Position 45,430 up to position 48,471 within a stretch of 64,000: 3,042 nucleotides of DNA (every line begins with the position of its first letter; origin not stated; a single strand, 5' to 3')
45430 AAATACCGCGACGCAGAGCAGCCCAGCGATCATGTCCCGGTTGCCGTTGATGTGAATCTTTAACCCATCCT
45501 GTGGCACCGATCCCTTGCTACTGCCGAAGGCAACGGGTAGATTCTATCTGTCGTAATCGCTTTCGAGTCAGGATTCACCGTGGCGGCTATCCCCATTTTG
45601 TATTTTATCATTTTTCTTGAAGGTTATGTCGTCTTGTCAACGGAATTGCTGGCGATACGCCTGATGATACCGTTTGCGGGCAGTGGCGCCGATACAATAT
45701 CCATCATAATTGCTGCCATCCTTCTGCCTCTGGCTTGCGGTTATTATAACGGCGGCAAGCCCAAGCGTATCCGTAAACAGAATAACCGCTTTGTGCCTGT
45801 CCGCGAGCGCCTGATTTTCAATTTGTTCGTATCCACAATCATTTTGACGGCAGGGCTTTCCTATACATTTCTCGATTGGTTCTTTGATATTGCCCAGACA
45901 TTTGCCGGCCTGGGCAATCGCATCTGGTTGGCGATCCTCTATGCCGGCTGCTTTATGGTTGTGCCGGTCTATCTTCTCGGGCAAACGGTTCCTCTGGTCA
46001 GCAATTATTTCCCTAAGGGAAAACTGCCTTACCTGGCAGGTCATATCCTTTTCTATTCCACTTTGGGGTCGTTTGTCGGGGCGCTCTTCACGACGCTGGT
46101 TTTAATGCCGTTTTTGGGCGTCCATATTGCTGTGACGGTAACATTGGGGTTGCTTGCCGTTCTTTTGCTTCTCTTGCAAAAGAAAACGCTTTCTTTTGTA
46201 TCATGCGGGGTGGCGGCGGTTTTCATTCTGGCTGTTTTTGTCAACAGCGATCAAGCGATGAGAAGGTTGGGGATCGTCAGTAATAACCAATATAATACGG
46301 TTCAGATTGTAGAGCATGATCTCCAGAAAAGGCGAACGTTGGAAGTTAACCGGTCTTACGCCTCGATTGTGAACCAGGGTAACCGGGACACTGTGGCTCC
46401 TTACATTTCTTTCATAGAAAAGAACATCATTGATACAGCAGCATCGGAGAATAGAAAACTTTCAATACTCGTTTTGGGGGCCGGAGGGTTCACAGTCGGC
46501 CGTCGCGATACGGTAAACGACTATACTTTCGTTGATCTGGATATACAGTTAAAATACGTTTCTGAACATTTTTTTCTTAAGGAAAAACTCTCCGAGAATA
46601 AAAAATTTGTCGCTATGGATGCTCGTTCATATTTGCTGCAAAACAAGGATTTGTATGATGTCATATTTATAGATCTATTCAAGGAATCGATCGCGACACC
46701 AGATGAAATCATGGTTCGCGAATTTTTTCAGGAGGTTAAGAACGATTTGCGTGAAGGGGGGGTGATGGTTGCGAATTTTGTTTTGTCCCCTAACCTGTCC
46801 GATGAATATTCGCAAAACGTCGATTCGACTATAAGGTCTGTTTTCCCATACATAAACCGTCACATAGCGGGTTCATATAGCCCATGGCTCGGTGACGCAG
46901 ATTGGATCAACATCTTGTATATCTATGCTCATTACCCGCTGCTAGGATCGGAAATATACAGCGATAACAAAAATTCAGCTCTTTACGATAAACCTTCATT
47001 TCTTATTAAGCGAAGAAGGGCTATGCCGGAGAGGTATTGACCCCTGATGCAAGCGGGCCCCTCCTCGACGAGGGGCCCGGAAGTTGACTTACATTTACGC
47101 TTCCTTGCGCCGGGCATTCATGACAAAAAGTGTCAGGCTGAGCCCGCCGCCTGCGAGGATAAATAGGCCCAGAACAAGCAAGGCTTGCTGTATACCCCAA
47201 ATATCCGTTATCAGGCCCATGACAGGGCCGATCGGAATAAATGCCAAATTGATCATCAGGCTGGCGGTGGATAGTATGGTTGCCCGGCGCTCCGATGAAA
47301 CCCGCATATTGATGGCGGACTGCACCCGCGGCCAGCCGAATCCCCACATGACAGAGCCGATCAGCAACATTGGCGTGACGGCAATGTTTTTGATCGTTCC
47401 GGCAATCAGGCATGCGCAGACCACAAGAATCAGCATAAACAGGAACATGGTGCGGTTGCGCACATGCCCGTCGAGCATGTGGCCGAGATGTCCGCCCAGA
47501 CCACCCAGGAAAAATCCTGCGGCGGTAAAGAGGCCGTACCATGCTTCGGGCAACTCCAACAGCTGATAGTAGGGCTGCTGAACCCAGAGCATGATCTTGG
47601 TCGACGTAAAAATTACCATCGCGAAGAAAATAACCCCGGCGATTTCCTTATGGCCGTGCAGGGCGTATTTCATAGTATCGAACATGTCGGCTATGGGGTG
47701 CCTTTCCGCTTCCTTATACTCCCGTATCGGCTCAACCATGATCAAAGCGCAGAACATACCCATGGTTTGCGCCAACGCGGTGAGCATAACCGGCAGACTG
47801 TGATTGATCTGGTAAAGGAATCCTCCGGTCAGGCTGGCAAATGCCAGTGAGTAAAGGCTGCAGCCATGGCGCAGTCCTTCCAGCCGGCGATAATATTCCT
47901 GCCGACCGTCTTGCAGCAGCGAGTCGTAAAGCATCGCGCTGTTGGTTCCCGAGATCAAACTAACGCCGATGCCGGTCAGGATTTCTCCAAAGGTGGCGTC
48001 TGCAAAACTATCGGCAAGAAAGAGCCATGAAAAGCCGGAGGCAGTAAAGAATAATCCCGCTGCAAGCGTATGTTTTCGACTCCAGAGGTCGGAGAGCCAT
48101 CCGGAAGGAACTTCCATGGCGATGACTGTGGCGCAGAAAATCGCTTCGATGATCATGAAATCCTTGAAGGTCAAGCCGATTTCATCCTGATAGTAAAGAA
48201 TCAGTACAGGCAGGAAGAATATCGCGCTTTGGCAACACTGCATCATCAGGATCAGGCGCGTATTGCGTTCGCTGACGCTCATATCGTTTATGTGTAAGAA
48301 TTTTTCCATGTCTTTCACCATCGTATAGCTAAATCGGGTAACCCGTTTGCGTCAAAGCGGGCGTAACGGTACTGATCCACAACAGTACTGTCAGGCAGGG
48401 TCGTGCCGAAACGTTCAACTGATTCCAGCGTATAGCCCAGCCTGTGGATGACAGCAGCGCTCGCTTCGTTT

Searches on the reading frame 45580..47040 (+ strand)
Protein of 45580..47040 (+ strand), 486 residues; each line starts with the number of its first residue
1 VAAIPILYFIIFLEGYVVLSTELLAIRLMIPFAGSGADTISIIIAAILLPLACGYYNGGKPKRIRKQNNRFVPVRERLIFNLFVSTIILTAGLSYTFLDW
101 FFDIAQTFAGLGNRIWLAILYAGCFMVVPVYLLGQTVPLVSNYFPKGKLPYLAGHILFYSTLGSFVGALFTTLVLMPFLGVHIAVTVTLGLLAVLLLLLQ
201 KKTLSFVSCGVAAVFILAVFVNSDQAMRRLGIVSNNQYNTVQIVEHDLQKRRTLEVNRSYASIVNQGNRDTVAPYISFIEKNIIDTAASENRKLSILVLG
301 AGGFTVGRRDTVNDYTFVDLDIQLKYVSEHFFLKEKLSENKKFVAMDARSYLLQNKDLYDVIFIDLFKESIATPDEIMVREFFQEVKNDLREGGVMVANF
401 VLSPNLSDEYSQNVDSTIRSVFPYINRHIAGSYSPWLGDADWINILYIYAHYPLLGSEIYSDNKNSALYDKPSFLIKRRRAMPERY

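Call 84: search_protein_families(library=pfam, proteins=[window:45580-47040:+], max_evalue=0.001)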
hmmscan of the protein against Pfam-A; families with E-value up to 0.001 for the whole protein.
window:45580-47040:+ (486 aa): 1 family
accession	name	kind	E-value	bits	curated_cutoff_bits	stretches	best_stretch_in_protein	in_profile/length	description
PF01564.23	Spermine_synth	-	3.7e-11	43.3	22.9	1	305-426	35-157/186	Spermine/spermidine synthase domain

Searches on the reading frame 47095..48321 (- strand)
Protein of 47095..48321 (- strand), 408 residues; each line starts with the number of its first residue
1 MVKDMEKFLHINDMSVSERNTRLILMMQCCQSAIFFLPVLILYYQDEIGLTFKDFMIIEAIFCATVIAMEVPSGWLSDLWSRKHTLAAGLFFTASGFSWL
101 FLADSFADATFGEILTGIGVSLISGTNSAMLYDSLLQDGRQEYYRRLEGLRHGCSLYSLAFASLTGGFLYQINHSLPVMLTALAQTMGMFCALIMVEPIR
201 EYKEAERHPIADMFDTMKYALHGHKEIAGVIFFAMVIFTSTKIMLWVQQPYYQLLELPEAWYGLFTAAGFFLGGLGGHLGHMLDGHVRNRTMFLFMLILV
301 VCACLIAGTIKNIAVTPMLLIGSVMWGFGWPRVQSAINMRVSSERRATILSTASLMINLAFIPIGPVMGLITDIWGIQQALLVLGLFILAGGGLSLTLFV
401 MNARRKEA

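Call 84: search_protein_families(library=pfam, proteins=[window:47095-48321:-], max_evalue=0.001)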
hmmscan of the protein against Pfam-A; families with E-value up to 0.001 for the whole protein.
window:47095-48321:- (408 aa): 1 family
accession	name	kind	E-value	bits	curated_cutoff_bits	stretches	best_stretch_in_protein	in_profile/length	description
PF07690.21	MFS_1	-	5.4e-24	85.2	33.4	2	34-359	13-341/347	Major Facilitator Superfamily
